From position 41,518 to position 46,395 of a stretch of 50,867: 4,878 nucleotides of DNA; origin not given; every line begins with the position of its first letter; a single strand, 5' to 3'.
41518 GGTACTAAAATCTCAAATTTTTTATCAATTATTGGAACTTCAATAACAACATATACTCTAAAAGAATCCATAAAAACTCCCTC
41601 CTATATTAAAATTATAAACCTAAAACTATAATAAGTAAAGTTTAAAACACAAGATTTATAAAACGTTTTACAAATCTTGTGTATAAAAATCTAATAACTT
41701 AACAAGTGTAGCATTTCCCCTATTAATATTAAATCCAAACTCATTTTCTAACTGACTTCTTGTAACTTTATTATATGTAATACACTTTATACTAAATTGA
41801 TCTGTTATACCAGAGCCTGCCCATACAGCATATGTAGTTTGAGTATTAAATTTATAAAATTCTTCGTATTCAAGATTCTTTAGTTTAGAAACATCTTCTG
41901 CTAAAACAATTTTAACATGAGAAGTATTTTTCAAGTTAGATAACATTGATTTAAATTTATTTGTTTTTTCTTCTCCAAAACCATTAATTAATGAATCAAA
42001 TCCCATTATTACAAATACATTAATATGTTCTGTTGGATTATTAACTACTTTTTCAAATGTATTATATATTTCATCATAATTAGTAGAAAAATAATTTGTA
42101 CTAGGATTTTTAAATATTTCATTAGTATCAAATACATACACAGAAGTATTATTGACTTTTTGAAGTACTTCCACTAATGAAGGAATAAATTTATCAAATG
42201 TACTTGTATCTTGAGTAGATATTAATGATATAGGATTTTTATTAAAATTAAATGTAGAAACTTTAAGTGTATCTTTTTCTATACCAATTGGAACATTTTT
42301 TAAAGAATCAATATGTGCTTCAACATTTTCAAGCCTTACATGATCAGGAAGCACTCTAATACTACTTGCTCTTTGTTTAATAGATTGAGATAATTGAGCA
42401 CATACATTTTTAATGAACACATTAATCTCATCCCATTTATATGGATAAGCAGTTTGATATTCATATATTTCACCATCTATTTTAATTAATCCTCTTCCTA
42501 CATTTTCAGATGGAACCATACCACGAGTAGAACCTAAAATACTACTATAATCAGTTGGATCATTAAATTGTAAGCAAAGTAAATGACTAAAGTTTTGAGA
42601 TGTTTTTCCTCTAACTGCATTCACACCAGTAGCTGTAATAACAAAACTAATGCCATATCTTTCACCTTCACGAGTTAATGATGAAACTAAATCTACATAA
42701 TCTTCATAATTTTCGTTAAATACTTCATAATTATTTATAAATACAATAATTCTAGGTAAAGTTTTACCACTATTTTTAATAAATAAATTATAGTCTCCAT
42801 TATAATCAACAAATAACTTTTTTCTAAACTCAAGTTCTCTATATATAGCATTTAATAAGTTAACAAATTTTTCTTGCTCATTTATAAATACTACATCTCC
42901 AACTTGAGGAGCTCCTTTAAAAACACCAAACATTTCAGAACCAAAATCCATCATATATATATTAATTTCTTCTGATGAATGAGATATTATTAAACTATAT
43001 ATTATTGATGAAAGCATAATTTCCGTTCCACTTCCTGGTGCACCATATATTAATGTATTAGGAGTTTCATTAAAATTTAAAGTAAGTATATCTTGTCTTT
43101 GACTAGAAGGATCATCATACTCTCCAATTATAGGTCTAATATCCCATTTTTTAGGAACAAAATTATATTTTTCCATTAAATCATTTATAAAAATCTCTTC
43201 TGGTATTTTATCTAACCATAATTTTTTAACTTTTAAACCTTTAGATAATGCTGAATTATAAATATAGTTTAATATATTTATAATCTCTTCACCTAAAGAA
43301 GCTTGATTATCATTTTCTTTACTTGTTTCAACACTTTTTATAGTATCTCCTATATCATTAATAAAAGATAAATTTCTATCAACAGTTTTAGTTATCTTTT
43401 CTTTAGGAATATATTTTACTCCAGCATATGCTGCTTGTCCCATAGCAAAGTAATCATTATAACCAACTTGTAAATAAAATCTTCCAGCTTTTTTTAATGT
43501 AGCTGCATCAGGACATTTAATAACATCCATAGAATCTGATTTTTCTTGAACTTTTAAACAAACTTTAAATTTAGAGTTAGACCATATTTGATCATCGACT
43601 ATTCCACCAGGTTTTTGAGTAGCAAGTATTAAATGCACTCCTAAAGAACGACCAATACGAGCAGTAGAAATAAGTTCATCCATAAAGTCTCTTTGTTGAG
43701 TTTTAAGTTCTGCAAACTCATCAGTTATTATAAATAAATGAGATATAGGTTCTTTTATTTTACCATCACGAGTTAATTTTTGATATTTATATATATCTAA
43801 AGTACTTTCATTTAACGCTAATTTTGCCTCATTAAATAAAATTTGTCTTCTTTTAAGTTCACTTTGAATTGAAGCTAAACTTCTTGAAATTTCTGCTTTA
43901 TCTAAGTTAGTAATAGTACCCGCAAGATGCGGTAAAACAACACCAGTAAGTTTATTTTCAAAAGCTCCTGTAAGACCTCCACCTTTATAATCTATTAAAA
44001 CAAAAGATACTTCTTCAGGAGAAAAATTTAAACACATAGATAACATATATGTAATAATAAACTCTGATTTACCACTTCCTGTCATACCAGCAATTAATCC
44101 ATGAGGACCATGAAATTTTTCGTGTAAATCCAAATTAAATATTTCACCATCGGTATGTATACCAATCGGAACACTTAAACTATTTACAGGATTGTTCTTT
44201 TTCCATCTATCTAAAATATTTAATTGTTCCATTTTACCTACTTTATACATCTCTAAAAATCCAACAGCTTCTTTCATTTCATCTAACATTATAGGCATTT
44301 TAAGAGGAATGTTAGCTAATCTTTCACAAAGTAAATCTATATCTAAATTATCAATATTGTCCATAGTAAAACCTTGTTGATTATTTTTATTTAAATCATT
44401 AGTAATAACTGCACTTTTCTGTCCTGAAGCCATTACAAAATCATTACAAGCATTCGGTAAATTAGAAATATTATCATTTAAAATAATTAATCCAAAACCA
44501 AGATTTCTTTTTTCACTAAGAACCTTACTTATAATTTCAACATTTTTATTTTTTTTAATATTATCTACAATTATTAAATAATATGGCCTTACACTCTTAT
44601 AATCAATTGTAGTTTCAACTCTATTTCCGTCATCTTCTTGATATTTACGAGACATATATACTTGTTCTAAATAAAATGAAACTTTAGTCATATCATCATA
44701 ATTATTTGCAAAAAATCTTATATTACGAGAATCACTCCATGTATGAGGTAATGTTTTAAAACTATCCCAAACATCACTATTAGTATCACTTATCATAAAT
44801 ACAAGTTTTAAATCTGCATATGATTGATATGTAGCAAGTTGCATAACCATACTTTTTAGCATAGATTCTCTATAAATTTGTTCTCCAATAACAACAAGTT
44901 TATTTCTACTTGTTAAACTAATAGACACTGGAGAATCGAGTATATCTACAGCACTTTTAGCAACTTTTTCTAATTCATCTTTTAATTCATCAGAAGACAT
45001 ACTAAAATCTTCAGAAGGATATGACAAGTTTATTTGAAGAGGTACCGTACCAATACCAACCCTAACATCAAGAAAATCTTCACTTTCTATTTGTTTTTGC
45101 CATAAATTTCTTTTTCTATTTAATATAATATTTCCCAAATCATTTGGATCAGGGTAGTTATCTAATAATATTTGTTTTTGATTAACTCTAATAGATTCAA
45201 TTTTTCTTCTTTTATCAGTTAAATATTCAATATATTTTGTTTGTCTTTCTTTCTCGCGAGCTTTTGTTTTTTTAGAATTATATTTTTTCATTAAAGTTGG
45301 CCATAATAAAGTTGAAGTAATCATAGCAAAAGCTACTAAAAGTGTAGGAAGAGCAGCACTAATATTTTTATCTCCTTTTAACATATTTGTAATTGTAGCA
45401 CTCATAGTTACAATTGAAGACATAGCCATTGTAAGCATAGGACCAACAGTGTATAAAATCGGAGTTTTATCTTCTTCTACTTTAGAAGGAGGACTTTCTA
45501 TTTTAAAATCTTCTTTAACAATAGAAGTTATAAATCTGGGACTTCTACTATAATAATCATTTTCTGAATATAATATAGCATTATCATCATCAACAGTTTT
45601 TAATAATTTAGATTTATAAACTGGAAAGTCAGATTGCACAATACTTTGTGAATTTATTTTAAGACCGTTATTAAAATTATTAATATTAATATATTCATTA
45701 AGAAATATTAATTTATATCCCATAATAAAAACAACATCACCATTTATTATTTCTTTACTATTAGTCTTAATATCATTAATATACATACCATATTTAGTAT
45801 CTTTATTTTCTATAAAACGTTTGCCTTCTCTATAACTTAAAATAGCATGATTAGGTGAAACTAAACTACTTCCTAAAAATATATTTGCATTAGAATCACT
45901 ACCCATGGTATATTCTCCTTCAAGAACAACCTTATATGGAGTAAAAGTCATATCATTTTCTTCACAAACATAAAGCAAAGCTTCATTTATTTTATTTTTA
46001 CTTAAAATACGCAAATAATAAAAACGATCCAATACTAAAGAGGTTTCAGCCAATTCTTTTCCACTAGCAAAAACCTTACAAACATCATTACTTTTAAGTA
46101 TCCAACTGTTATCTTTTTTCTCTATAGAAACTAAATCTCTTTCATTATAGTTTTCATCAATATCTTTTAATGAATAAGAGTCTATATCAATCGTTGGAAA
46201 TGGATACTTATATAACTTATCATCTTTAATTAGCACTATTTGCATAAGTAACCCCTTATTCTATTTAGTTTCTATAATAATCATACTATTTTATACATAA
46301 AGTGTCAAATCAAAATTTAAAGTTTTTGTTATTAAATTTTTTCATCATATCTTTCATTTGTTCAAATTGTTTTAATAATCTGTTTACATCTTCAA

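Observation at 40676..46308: Stripped-down type VII secretion locus: EssC + EsaB + two Esx-like proteins, with no EssA/EssB/EsaA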

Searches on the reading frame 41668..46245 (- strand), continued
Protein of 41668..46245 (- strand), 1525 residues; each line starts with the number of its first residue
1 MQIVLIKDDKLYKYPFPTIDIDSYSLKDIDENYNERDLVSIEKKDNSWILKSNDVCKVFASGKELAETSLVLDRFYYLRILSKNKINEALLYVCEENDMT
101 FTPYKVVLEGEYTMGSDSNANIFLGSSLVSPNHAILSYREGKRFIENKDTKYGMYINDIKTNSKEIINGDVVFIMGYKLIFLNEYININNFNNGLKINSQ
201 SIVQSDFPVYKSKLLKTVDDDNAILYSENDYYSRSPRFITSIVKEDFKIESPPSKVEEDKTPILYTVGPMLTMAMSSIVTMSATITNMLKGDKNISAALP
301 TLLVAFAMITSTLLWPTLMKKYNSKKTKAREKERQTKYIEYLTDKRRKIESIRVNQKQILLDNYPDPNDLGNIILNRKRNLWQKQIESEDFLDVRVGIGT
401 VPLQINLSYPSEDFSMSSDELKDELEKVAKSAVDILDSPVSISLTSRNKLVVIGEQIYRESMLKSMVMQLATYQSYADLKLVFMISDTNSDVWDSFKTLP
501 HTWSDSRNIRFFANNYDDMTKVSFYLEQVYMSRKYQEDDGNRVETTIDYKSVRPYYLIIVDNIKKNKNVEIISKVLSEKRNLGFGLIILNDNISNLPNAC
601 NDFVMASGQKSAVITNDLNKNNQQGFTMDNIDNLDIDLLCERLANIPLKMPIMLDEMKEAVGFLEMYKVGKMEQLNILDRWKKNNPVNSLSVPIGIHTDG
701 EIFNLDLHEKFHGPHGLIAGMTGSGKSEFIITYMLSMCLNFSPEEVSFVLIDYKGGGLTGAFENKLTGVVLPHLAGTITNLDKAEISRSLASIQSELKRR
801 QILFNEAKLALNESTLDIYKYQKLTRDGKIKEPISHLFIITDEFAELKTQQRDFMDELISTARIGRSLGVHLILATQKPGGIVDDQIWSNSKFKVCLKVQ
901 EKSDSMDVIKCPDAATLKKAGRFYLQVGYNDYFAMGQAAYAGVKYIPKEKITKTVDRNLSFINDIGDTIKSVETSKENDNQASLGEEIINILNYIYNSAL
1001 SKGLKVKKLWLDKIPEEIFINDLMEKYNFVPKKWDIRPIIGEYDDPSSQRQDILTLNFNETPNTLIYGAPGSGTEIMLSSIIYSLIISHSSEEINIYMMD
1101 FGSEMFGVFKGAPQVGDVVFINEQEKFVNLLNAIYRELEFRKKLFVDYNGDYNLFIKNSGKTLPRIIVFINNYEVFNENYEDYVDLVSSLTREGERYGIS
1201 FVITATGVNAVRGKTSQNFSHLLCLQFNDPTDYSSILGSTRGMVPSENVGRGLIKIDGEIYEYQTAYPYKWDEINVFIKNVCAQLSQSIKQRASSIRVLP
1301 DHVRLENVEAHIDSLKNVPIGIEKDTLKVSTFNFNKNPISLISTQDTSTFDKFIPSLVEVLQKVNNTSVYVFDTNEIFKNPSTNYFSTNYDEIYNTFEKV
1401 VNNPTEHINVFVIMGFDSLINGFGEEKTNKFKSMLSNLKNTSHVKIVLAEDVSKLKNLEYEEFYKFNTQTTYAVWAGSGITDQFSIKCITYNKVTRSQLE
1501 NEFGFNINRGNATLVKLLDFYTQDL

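Call 59: search_protein_families(library=pfam, proteins=[L015:14914-16236:+, L015:16256-16552:+, L015:16555-16833:+, L015:17899-19149:+, L015:19219-19518:+, L012:14846-15052:+, L012:15045-15275:+, L004:2825-3145:+, L004:3191-4321:+, L004:9477-9968:+], max_evalue=0.1)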
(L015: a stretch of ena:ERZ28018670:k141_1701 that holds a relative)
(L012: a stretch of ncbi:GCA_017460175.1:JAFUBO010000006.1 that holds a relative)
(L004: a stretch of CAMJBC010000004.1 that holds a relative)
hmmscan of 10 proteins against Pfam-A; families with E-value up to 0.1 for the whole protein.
L015:14914-16236:+ (440 aa): 1 family
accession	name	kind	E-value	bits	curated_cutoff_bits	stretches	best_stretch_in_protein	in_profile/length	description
PF05887.16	Trypan_PARP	-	0.01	16.2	100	1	39-145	15-112/134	Procyclic acidic repetitive protein (PARP)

L015:16256-16552:+ (98 aa): 3 families
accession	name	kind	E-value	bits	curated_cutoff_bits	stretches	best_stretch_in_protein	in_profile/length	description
PF10280.14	Med11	-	0.034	15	26.9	0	48-82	39-73/120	Mediator complex protein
PF16026.10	MIEAP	-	0.078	13.4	27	1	13-68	41-95/195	Mitochondria-eating protein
PF19840.4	DUF6317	-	0.099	13.8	27.4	0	10-79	3-73/100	Family of unknown function (DUF6317)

L015:16555-16833:+ (92 aa): 5 families
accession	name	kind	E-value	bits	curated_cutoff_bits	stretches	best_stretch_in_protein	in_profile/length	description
PF06013.18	WXG100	-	6.6e-05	23.6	27.3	1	11-82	4-75/86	Proteins of 100 residues with WXG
PF18160.6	SLATT_5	-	0.034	13.9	29.5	0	54-87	79-111/192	SMODS and SLOG-associating 2TM effector domain family 5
PF10280.14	Med11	-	0.075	13.9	26.9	1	22-90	6-73/120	Mediator complex protein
PF05478.16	Prominin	-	0.079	11.5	34.3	1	28-91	312-375/799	Prominin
PF06294.16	CH_2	-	0.096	13.2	27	0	32-75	29-72/96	CH-like domain in sperm protein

L015:17899-19149:+ (416 aa): 2 families
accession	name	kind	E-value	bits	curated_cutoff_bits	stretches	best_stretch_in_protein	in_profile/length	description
PF05257.22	CHAP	-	0.00044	21.1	26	1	271-358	9-80/81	CHAP domain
PF00877.26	NLPC_P60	-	0.0012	19.2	23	1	268-356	10-80/105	NlpC/P60 family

L015:19219-19518:+ (99 aa): 1 family
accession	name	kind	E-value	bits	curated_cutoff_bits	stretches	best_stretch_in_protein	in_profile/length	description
PF22400.1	DUF6980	-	0.056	14.1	27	1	51-89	29-65/99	Domain of unknown function (DUF6980)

L012:14846-15052:+ (68 aa): 1 family
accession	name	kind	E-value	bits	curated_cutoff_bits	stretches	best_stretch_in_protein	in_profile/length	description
PF14573.12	PP-binding_2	-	0.062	14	32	1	5-49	26-72/96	Acyl-carrier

L012:15045-15275:+ (76 aa): 1 family
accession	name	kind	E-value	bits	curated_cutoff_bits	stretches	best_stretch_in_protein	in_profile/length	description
PF20878.2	REST_helical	-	0.017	15.8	27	0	5-28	9-32/65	Helical region in REST corepressor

L004:2825-3145:+ (106 aa): 5 families
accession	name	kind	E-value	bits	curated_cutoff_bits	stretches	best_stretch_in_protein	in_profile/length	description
PF06013.18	WXG100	-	0.00016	22.3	27.3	1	6-90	4-85/86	Proteins of 100 residues with WXG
PF07011.16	Elf4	-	0.0058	17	27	1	9-37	22-50/83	Early Flowering 4 domain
PF24409.1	wHTH-PRTase_assc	-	0.031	14.7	27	1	2-43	19-60/83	wHTH-PRTase associated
PF16022.11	DUF4783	-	0.034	14.6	24.1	1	13-81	3-71/102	Domain of unknown function (DUF4783)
PF14591.11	AF0941-like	-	0.056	14.4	22.6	0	9-104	9-105/113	AF0941-like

L004:3191-4321:+ (376 aa): 0 families

L004:9477-9968:+ (163 aa): 1 family
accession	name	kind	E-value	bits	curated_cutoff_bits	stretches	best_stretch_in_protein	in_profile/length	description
PF19230.4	DUF5883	-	0.017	15.7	25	0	72-110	7-45/120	Family of unknown function (DUF5883)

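Call 96: find_encoding_contigs(protein=P0118, flank=10000, max_places=1)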
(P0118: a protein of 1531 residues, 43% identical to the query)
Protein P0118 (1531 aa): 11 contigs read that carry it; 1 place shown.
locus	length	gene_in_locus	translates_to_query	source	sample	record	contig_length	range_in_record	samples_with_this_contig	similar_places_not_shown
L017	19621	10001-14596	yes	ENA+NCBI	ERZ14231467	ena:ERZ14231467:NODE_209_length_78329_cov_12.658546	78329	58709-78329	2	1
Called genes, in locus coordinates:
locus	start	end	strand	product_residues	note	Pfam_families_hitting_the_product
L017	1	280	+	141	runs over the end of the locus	PF00380:Ribosomal_S9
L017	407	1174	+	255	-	-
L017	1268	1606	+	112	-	-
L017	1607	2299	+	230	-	-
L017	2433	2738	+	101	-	-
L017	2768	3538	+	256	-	PF00702:Hydrolase, PF13419:HAD_2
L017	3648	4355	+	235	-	PF01177:Asp_Glu_race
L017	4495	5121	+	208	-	PF01209:Ubie_methyltran, PF03141:Methyltransf_29 (weak), PF13489:Methyltransf_23, PF01728:FtsJ (weak), PF13847:Methyltransf_31, PF08241:Methyltransf_11, PF08242:Methyltransf_12, PF13649:Methyltransf_25, +3 more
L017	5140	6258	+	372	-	PF01636:APH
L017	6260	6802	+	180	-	PF13238:AAA_18 (faint)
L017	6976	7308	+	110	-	PF00389:2-Hacid_dh (weak)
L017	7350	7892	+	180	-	PF02826:2-Hacid_dh_C, PF03446:NAD_binding_2 (weak)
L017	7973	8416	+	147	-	-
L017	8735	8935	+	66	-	-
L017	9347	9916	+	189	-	PF01520:Amidase_3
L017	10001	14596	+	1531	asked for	PF00498:FHA, PF16697:Yop-YscD_cpl (weak), PF01580:FtsK_SpoIIIE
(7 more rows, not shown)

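Call 97: find_encoding_contigs(protein=P0097, flank=10000, max_places=1)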
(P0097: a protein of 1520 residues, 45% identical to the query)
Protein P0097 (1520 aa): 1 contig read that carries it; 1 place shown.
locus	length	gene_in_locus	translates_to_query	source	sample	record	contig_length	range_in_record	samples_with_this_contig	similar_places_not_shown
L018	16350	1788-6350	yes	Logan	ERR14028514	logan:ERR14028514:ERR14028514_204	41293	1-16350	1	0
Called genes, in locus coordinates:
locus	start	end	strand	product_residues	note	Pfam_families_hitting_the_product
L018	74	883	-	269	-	PF02535:Zip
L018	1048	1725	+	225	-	PF01520:Amidase_3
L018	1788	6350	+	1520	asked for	PF00498:FHA, PF01580:FtsK_SpoIIIE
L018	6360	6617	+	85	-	-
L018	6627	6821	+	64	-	-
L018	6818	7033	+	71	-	-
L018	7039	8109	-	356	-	PF08486:SpoIID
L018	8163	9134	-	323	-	PF00882:Zn_dep_PLPC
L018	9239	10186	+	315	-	PF07751:Abi_2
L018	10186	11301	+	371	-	PF00089:Trypsin, PF13365:Trypsin_2, PF13180:PDZ_2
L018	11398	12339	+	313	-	PF01544:CorA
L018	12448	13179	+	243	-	PF00005:ABC_tran, PF13304:AAA_21 (faint)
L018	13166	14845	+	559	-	PF09847:12TM_1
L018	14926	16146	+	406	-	PF02683:DsbD_TM, PF13386:DsbD_2, PF00578:AhpC-TSA, PF08534:Redoxin, PF13098:Thioredoxin_2 (weak), PF13905:Thioredoxin_8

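Call 98: find_encoding_contigs(protein=P0070, flank=10000, max_places=1)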
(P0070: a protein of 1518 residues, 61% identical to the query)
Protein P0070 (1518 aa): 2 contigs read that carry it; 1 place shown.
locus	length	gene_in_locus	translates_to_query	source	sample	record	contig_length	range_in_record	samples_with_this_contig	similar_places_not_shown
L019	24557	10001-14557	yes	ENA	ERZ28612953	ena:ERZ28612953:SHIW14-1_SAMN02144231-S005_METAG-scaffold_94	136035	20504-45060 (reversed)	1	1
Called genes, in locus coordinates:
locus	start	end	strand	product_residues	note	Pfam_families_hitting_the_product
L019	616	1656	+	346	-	PF02912:Phe_tRNA-synt_N, PF01409:tRNA-synt_2d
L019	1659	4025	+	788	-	PF01588:tRNA_bind, PF03483:B3_4, PF03484:B5, PF17759:tRNA_synthFbeta, PF03147:FDX-ACB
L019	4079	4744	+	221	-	-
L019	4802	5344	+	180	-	PF01765:RRF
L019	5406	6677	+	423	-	-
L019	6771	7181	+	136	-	PF01029:NusB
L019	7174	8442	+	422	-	PF13742:tRNA_anti_2, PF01336:tRNA_anti-codon, PF02601:Exonuc_VII_L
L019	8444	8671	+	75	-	PF02609:Exonuc_VII_S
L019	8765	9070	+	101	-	-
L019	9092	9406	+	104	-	-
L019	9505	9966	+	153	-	-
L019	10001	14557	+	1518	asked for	PF00498:FHA, PF16697:Yop-YscD_cpl (weak), PF01580:FtsK_SpoIIIE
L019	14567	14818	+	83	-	-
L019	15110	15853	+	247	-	PF01966:HD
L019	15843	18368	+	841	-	PF00133:tRNA-synt_1, PF01406:tRNA-synt_1e (faint), PF09334:tRNA-synt_1g, PF13603:tRNA-synt_1_2 (weak), PF09334:tRNA-synt_1g, PF00133:tRNA-synt_1, PF08264:Anticodon_1, PF10458:Val_tRNA-synt_C (weak)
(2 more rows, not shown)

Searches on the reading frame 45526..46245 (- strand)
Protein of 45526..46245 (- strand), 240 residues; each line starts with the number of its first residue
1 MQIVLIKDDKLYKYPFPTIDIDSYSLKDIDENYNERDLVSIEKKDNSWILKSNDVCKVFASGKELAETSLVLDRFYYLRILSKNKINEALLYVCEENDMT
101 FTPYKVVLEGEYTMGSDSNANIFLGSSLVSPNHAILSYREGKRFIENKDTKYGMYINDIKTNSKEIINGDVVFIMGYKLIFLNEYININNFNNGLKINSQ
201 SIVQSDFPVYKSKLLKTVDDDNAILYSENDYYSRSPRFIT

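Call 81: search_solved_structures(query=window:45526-46245:-, max_evalue=10, show_alignments=2)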
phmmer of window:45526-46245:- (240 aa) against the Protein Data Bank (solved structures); distinct sequences matched with E-value up to 10: 10.
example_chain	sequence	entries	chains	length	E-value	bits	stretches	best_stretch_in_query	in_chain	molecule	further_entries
6i2q_B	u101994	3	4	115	0.0083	18.9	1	114-183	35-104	Glycogen accumulation regulator GarA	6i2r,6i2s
8p5r_G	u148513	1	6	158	0.018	17.8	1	114-183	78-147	Glycogen accumulation regulator GarA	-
2kb3_A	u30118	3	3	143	0.019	17.7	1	112-182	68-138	Oxoglutarate dehydrogenase inhibitor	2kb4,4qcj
8p5x_G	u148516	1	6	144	0.02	17.7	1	112-182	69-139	Oxoglutarate dehydrogenase inhibitor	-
2kkl_A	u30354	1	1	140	0.037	16.8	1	114-184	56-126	Uncharacterized protein Mb1858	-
2kfu_A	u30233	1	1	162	0.08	15.7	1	114-183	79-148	Rv1827 pThr 22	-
6i2p_D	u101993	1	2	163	0.081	15.7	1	114-183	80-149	Glycogen accumulation regulator GarA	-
7rj3_A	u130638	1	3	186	0.1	15.3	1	114-183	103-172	Glycogen accumulation regulator GarA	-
6cah_A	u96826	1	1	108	0.42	13.4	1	112-183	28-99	ABC transporter ATP-binding/permease protein Rv1747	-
1tje_A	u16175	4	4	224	0.82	12.4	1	17-88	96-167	Threonyl-tRNA synthetase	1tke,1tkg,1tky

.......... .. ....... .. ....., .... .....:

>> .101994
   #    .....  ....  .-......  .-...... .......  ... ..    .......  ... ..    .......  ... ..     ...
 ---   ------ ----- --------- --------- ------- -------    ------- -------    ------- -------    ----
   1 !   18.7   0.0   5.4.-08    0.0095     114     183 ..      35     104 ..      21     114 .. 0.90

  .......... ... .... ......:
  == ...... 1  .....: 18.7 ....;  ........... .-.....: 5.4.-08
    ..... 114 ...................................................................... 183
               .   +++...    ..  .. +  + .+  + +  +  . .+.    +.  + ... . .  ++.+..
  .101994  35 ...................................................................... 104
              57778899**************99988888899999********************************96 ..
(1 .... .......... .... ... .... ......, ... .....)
